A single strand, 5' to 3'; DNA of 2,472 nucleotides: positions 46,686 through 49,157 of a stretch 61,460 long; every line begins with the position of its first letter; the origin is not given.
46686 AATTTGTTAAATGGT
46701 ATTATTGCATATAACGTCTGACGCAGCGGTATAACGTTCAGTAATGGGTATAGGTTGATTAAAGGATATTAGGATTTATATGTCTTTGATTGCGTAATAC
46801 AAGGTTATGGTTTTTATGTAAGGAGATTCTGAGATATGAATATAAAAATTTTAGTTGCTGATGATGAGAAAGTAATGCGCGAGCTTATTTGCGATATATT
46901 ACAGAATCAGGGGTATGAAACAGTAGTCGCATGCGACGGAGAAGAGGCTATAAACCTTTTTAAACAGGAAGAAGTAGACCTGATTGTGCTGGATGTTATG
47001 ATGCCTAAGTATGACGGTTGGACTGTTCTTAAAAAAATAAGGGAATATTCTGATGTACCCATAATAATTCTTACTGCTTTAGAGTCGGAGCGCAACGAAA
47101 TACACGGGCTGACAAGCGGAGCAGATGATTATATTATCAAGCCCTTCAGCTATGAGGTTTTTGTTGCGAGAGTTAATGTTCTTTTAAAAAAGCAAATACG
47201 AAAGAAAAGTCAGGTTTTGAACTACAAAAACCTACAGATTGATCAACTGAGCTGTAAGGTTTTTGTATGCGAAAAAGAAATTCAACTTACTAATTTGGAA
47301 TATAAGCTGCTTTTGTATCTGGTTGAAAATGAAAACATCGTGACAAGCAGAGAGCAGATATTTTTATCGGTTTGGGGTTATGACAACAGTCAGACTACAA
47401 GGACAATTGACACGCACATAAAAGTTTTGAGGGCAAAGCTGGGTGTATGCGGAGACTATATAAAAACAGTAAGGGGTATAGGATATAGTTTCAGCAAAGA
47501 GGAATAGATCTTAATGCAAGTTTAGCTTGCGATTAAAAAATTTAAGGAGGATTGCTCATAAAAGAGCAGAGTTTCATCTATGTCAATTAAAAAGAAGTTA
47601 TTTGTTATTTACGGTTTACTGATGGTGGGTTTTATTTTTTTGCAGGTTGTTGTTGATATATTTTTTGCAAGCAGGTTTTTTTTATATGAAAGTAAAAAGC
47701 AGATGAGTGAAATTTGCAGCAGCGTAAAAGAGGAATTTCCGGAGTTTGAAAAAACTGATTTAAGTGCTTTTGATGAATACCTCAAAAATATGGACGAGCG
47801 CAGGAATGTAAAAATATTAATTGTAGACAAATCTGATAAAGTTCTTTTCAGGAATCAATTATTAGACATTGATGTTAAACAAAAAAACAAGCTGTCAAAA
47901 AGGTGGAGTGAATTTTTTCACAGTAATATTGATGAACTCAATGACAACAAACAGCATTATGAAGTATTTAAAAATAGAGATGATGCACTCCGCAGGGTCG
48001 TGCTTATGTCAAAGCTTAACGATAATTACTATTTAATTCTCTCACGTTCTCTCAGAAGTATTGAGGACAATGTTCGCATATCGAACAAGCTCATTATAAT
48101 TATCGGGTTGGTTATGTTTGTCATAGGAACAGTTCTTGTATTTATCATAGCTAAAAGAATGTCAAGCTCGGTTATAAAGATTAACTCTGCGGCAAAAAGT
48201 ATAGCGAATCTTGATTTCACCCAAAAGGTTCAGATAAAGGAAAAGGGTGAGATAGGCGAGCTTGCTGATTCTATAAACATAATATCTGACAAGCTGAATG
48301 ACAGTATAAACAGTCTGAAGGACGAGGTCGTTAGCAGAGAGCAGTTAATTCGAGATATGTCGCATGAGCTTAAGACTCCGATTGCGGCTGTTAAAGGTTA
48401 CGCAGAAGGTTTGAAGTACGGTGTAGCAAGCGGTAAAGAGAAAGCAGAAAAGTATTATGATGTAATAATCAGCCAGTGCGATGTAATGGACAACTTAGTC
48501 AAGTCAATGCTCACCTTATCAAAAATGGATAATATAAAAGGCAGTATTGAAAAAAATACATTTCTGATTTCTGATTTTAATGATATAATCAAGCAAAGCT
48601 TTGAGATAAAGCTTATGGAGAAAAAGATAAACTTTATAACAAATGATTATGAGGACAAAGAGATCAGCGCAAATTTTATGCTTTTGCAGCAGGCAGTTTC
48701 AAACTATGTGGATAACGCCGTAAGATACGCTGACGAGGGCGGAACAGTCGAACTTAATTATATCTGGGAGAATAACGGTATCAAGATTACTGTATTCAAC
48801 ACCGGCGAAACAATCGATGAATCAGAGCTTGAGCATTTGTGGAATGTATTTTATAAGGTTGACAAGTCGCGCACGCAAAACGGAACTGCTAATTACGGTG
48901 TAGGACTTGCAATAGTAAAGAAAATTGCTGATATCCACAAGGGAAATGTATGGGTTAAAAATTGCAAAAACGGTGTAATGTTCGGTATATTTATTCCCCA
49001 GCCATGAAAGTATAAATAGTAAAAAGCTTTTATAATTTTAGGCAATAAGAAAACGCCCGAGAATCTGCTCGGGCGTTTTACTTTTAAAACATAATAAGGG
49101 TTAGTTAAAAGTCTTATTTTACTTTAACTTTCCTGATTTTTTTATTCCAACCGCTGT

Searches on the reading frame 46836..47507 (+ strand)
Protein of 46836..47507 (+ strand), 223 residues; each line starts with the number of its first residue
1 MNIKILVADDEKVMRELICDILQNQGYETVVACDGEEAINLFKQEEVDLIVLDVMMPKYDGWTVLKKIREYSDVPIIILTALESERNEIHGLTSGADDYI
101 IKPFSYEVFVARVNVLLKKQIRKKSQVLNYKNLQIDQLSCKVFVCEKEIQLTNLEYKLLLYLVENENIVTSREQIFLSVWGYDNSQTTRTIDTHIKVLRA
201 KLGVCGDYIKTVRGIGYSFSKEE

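Call 8: search_protein_families(library=pfam, proteins=[window:46836-47507:+])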
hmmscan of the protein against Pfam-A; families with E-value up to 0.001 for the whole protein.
window:46836-47507:+ (223 aa): 2 families
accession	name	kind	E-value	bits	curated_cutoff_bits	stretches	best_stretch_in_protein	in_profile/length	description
PF00072.30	Response_reg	-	1.8e-29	102.6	30.2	1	5-113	1-110/111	Response regulator receiver domain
PF00486.34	Trans_reg_C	-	7.5e-24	84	26.2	1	147-219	2-77/77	Transcriptional regulatory protein, C terminal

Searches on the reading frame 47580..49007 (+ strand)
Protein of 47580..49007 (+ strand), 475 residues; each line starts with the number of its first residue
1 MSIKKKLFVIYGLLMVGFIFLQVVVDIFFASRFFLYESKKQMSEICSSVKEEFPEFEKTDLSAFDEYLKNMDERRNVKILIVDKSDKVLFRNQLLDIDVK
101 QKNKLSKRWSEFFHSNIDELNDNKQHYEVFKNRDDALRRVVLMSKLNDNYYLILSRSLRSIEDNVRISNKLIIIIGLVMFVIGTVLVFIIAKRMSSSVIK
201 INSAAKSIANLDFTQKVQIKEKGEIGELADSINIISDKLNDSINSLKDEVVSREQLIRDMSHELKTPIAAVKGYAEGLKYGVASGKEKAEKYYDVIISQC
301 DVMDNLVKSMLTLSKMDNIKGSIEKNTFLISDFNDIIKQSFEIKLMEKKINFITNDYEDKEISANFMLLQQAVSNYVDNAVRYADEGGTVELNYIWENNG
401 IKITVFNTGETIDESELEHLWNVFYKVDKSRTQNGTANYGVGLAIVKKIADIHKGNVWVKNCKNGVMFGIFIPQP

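Call 8: search_protein_families(library=pfam, proteins=[window:47580-49007:+])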
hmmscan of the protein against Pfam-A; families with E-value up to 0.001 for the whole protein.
window:47580-49007:+ (475 aa): 3 families
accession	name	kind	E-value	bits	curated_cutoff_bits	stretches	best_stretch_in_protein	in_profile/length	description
PF02518.31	HATPase_c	-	2.3e-17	63.9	26.4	1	368-473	5-108/111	Histidine kinase-, DNA gyrase B-, and HSP90-like ATPase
PF00512.31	HisKA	-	3.2e-16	59.6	26.9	1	253-318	2-65/66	His Kinase A (phospho-acceptor) domain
PF00672.30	HAMP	-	7.4e-08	33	25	1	190-240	2-52/53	HAMP domain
